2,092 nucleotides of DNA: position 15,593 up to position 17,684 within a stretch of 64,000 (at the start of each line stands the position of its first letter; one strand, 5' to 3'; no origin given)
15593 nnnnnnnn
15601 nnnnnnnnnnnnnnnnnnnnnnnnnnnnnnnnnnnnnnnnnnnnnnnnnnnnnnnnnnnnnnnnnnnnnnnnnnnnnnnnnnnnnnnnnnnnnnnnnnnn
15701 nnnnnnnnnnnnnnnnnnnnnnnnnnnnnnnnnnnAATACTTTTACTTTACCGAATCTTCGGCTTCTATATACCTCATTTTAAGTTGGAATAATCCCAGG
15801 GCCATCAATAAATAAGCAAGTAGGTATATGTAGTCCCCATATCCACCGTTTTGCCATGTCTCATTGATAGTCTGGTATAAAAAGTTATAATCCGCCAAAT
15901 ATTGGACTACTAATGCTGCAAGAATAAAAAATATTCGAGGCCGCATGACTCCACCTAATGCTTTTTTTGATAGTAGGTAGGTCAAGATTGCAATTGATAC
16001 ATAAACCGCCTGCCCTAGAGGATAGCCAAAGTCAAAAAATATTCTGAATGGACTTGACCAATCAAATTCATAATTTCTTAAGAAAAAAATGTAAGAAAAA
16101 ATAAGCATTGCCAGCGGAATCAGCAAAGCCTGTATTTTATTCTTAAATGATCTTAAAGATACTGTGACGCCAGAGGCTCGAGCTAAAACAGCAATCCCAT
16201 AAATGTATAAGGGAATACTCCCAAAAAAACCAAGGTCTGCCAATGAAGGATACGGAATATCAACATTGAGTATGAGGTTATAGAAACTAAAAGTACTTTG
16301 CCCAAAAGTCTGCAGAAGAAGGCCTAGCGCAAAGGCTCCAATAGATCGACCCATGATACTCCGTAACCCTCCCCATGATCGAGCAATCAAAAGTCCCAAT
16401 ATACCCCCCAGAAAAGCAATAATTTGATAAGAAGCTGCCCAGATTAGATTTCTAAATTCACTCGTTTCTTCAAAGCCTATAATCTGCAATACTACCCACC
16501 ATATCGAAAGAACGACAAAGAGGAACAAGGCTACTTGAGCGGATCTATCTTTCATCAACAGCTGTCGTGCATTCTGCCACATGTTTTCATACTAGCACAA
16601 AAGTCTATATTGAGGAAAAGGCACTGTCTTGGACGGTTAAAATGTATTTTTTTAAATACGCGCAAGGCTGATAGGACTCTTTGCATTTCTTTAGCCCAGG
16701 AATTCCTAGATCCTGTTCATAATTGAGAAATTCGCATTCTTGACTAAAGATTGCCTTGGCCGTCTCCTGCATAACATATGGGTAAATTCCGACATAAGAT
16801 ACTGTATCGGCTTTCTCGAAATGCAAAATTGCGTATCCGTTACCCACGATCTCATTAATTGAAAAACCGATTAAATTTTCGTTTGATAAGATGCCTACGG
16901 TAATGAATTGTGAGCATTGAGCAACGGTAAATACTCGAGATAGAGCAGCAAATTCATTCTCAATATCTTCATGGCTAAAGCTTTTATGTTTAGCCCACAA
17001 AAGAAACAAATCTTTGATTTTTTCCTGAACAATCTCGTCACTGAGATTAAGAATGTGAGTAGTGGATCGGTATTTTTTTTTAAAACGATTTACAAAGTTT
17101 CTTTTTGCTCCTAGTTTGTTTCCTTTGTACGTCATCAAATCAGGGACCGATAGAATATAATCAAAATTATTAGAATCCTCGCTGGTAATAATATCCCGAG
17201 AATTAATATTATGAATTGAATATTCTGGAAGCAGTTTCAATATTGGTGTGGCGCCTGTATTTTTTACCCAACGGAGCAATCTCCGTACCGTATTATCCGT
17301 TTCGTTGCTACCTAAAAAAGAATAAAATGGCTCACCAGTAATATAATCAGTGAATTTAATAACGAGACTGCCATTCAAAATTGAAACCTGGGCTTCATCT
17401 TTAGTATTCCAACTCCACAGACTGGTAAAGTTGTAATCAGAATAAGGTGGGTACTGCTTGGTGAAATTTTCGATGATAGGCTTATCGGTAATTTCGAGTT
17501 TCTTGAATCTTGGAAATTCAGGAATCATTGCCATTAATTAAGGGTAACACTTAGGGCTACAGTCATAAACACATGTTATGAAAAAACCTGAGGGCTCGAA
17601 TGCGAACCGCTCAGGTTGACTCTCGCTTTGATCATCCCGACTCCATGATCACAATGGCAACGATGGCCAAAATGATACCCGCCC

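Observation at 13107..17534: Duplicated three-part sensory module: polytopic membrane protein plus 92-aa protein plus soluble GAF histidine kinase (copy 1, with two REC-only regulators)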

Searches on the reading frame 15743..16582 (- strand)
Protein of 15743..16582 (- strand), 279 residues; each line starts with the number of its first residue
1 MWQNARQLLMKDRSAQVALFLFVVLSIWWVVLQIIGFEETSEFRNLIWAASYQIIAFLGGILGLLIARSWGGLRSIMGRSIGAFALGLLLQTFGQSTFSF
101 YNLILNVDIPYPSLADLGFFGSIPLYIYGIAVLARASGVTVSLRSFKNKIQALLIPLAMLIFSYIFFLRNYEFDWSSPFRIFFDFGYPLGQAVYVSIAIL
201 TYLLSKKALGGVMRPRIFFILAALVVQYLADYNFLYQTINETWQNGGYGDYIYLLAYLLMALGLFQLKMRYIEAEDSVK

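Call 3: search_protein_families(library=pfam, proteins=[window:15743-16582:-], max_evalue=0.1)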
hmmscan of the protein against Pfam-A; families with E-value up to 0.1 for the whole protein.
window:15743-16582:- (279 aa): 0 families

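Call 4: search_protein_families(library=ncbifam, proteins=[window:15743-16582:-], max_evalue=0.1)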
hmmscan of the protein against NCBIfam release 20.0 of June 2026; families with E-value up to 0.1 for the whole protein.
window:15743-16582:- (279 aa): 0 families

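Call 10: find_homologous_proteins(query=window:15743-16582:-)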
Query window:15743-16582:- (279 aa): 526 proteins with E <= 0.001 among 8000 candidates; the best 120 are listed.
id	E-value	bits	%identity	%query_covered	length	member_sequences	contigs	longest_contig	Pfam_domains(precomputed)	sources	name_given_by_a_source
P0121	4.8e-174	596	100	100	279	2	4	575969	-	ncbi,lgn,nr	ncbi:MAG: hypothetical protein HYZ61_01915 [Candidatus Andersenbacteria bacterium]|nr:hypothetical p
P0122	7.9e-151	519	85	98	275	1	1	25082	-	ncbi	-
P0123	1.1e-121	424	71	97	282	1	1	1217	-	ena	-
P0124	2.0e-120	420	67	100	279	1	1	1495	-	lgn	-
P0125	2.4e-120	419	69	99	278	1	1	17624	-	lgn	-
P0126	3.4e-120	419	70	96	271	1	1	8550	-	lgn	-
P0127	5.8e-120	418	70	97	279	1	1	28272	-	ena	-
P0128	1.1e-119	417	68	96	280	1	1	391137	-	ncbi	-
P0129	1.1e-117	411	68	99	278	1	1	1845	-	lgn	-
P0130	1.4e-117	410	69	97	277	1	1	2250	-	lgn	-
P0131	6.1e-117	408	66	99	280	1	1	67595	-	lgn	-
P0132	8.1e-117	408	68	98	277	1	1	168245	-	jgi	jgi:hypothetical protein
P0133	1.7e-116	407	64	99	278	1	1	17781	-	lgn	-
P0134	2.0e-116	407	68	98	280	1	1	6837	-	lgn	-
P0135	3.3e-116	406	69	99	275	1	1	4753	-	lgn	-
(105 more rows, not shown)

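Call 23: predict_structure(alignment_id=A2)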
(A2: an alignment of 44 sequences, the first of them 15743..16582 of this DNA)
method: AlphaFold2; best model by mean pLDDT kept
length: 279 residues; sequences in the alignment: 44
mean_pLDDT: 92.7   pTM: 0.91
mean pLDDT of the five models: 92.7, 90.9, 90.8, 90.6, 90.6
residues with pLDDT >= 90: 217; 70-90: 55; 50-70: 7; < 50: 0
segments of 3 or more residues with pLDDT < 50: none
pLDDT, mean of each block of 10 residues (from residue 1): 88 97 97 76 92 98 98 97 98 97 93 94 98 92 90 96 92 92 93 96 83 89 97 90 92 98 95 76
secondary structure, 60 per line:
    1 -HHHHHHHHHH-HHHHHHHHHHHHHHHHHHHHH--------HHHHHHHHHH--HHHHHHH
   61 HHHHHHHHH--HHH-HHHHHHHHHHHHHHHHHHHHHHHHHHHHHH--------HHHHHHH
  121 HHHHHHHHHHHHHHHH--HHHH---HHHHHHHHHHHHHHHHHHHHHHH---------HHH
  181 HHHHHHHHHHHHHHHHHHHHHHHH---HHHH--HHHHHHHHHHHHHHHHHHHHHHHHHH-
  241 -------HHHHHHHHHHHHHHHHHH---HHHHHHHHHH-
elements in order: H2-11 H13-33 H42-51 H54-69 H76-105 H114-136 H139-142 H146-168 H178-204 H208-211 H214-239 H248-265 H269-278

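Call 33: search_solved_structures(query=A2, max_evalue=10)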
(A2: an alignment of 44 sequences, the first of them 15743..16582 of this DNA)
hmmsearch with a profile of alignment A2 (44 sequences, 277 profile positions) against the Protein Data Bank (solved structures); distinct sequences matched with E-value up to 10: 0.

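Call 40: search_protein_representatives(alignment_id=A2)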
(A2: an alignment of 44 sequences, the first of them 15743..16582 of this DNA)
Query: 44 sequences, 277 profile positions. Proteins with E-value up to 0.001 (for the whole library): 3014; up to 1e-10: 982; up to 1e-30: 279. The best 150 are listed.
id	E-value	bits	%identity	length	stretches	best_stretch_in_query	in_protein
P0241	2.2e-149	512.8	-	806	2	16-272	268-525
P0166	3.1e-113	394.2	-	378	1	5-271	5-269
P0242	3.9e-112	390.6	-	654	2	16-275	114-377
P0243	1.1e-109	382.6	-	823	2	15-272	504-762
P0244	8.3e-104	363.3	-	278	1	1-274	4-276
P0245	4.6e-103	360.9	-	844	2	18-268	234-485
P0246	9.6e-99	346.7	-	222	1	54-274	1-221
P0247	8.4e-98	343.6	-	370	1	11-266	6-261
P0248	6.3e-95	334.2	-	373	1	7-274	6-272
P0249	2.5e-92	325.7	-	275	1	9-267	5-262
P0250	7.7e-91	320.8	-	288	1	8-273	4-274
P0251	1.0e-90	320.4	-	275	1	12-275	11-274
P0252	1.7e-90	319.7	-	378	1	7-270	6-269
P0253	3.0e-90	318.8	-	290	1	4-273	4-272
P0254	5.6e-90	317.9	-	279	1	8-275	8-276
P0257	7.1e-88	311.0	-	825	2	11-270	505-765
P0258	1.5e-87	310.0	-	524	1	16-272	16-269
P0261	8.4e-86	304.2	-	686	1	15-273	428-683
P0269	8.2e-82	291.1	-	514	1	8-275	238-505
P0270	7.1e-81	288.1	-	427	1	9-274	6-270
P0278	1.4e-79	283.9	-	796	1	10-269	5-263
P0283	7.1e-78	278.2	-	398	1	18-268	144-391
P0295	8.4e-75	268.2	-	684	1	16-269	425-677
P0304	7.2e-73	261.8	-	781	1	15-270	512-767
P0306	3.8e-72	259.5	-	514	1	13-269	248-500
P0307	1.1e-71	257.9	-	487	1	13-272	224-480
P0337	4.1e-65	236.4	-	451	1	11-266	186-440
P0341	2.0e-64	234.2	-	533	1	14-273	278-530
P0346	5.6e-63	229.4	-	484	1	10-268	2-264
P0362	5.3e-58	213.1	-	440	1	12-268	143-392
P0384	4.1e-53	197.0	-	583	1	12-266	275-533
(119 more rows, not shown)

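Call 41: search_protein_families(library=pfam, proteins=[P0241, P0242, P0243, P0245, P0257, P0261, P0278, P0295, P0304, P0258], max_evalue=0.01)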
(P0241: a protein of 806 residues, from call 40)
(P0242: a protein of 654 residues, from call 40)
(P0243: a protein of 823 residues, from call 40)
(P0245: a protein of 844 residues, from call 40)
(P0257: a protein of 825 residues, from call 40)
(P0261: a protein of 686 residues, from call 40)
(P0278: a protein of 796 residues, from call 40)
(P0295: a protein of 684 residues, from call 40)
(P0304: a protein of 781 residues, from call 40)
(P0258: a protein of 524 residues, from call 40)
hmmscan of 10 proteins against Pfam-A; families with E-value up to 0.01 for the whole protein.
P0241 (806 aa): 3 families
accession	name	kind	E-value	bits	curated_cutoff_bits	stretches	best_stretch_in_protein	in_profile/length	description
PF01978.25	TrmB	-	1.4e-16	60.5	25.6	1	6-75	1-68/68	Sugar-specific transcriptional regulator TrmB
PF22194.2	F-93_WHD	-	0.00013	22.4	28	1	30-69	14-57/62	F-93, winged-helix domain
PF24033.1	DUF7342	-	0.0066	16.9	31.6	0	30-129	20-109/150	Family of unknown function (DUF7342)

P0242 (654 aa): 1 family
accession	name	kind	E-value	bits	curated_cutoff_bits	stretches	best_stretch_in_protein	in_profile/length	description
PF00931.28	NB-ARC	-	0.00028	20.7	23.5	1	6-98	113-211/248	NB-ARC domain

P0243 (823 aa): 0 families

P0245 (844 aa): 0 families

P0257 (825 aa): 1 family
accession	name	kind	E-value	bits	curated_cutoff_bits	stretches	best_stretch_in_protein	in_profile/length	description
PF01757.29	Acyl_transf_3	-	0.0011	18.6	31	1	355-479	145-265/326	Acyltransferase domain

P0261 (686 aa): 5 families
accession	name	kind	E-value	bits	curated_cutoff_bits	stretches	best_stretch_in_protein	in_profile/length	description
PF00931.28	NB-ARC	-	2.5e-10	40.5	23.5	1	121-346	7-246/248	NB-ARC domain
PF13401.12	AAA_22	-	8.8e-06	26.5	27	1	134-218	5-91/130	AAA domain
PF05729.18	NACHT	-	3.4e-05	24.2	26.7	1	136-247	2-133/167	NACHT domain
PF06068.19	TIP49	-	0.00067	19.4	23.8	1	121-159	37-75/347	TIP49 P-loop domain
PF13191.12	AAA_16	-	0.0096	16.9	32.6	0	134-161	24-51/167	AAA ATPase domain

P0278 (796 aa): 5 families
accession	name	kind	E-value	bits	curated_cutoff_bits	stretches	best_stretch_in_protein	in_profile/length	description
PF02518.31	HATPase_c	-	1.4e-21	77.4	26.4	1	685-794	2-109/111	Histidine kinase-, DNA gyrase B-, and HSP90-like ATPase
PF00512.31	HisKA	-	3.2e-11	43.6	26.9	1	575-636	1-64/66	His Kinase A (phospho-acceptor) domain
PF01590.32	GAF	-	6.6e-07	30.4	22.4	1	401-553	2-133/133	GAF domain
PF13492.12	GAF_3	-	0.00048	21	27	1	401-554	2-128/129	GAF domain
PF13185.12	GAF_2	-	0.0064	17.1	28.6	0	401-553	4-135/136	GAF domain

P0295 (684 aa): 9 families
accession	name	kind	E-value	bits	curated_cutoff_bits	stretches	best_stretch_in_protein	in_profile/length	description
PF00931.28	NB-ARC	-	3.6e-17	62.9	23.5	1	131-343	19-247/248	NB-ARC domain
PF13401.12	AAA_22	-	6.8e-07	30.1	27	1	131-219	5-95/130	AAA domain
PF05729.18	NACHT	-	2.8e-05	24.5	26.7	1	133-220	2-93/167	NACHT domain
PF25199.1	nSTAND_NTPase5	-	0.00059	20.1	34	1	120-194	28-88/145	Novel STAND NTPase 5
PF01637.24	ATPase_2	-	0.00098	19.4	33.2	1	114-166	1-54/225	ATPase domain predominantly from Archaea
PF25201.1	nSTAND6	-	0.0011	19.5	27.7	0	116-152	3-38/148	Novel STAND NTPase 6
PF13191.12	AAA_16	-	0.0045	18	32.6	0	114-157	2-50/167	AAA ATPase domain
PF13479.12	AAA_24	-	0.0049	17.2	27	1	131-163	2-34/195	AAA domain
PF20703.3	nSTAND1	-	0.0089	16.1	27.1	0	112-152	14-53/379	Novel STAND NTPase 1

P0304 (781 aa): 10 families
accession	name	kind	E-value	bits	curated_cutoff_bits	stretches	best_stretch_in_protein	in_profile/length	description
PF00931.28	NB-ARC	-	8.3e-14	51.9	23.5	1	125-347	4-247/248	NB-ARC domain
PF13401.12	AAA_22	-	2.7e-05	24.9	27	1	138-224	7-95/130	AAA domain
PF13191.12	AAA_16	-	0.00053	21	32.6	1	137-181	25-64/167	AAA ATPase domain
PF07693.20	KAP_NTPase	-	0.00074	19.3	20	1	125-318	8-76/293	KAP family P-loop domain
PF20720.3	nSTAND3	-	0.001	19.3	27.2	1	137-190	18-70/155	Novel STAND NTPase 3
PF05729.18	NACHT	-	0.0015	18.8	26.7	0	139-275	3-162/167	NACHT domain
PF00005.33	ABC_tran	-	0.0023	19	25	0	128-168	3-41/137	ABC transporter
PF13481.12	AAA_25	-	0.0035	17.4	27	1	129-160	26-57/195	AAA domain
PF23282.1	WHD_ROQ1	-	0.0066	17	24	0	369-412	22-65/76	Disease resistance protein Roq1-like, winged-helix domain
PF20703.3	nSTAND1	-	0.0089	16.1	27.1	0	113-153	10-50/379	Novel STAND NTPase 1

P0258 (524 aa): 1 family
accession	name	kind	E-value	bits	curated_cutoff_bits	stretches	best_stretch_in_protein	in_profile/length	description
PF19261.4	DUF5904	-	0.0011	19.4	25.7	1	10-86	46-120/133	Domain of unknown function (DUF5904)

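Call 42: search_protein_families(library=pfam, proteins=[P0269, P0270, P0283, P0306, P0307, P0337, P0341, P0346, P0384, P0362], max_evalue=0.01)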
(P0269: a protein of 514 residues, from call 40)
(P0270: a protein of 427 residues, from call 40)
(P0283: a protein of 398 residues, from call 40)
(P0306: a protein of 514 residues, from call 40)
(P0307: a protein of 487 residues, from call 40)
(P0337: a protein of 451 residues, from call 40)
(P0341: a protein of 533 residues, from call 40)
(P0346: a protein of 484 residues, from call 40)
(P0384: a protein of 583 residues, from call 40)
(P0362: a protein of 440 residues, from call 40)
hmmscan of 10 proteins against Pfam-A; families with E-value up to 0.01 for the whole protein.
P0269 (514 aa): 0 families

P0270 (427 aa): 0 families

P0283 (398 aa): 0 families

P0306 (514 aa): 0 families

P0307 (487 aa): 0 families

P0337 (451 aa): 0 families

P0341 (533 aa): 1 family
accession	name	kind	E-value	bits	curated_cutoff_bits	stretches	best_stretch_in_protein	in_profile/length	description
PF00931.28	NB-ARC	-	3.8e-11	43.2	23.5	1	24-199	60-248/248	NB-ARC domain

P0346 (484 aa): 2 families
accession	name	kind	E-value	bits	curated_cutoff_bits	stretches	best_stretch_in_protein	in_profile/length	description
PF12643.12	MazG-like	-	1.4e-11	44.9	27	1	389-461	2-73/85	MazG-like family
PF03819.22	MazG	-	0.01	16.6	22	0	385-451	5-63/74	MazG nucleotide pyrophosphohydrolase domain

P0384 (583 aa): 0 families

P0362 (440 aa): 0 families

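Call 70: search_protein_families(library=padloc, proteins=[window:15743-16582:-, P0295], max_evalue=0.01)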
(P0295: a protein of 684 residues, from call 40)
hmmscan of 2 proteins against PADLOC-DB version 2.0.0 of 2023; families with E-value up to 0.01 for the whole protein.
window:15743-16582:- (279 aa): 0 families

P0295 (684 aa): 0 families

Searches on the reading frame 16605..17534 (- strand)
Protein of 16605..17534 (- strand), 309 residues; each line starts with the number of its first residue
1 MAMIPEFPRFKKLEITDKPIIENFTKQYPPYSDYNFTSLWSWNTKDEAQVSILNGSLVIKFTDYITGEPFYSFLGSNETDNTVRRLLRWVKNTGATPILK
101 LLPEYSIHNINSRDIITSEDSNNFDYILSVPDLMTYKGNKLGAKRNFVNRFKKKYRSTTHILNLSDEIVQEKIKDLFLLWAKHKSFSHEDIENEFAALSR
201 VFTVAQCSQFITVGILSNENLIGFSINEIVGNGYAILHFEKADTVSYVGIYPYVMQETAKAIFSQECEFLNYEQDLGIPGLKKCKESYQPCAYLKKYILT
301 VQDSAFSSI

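Call 3: search_protein_families(library=pfam, proteins=[window:16605-17534:-], max_evalue=0.1)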
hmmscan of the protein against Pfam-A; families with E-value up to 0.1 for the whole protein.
window:16605-17534:- (309 aa): 2 families
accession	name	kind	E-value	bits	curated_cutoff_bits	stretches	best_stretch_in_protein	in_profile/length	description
PF09924.15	LPG_synthase_C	-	2.4e-28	99.5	27.5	1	28-299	4-297/298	Phosphatidylglycerol lysyltransferase, C-terminal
PF04818.19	CID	-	0.015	16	23.9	1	144-192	70-118/120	CID domain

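Call 4: search_protein_families(library=ncbifam, proteins=[window:16605-17534:-], max_evalue=0.1)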
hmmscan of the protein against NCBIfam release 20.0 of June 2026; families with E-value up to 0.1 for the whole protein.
window:16605-17534:- (309 aa): 0 families
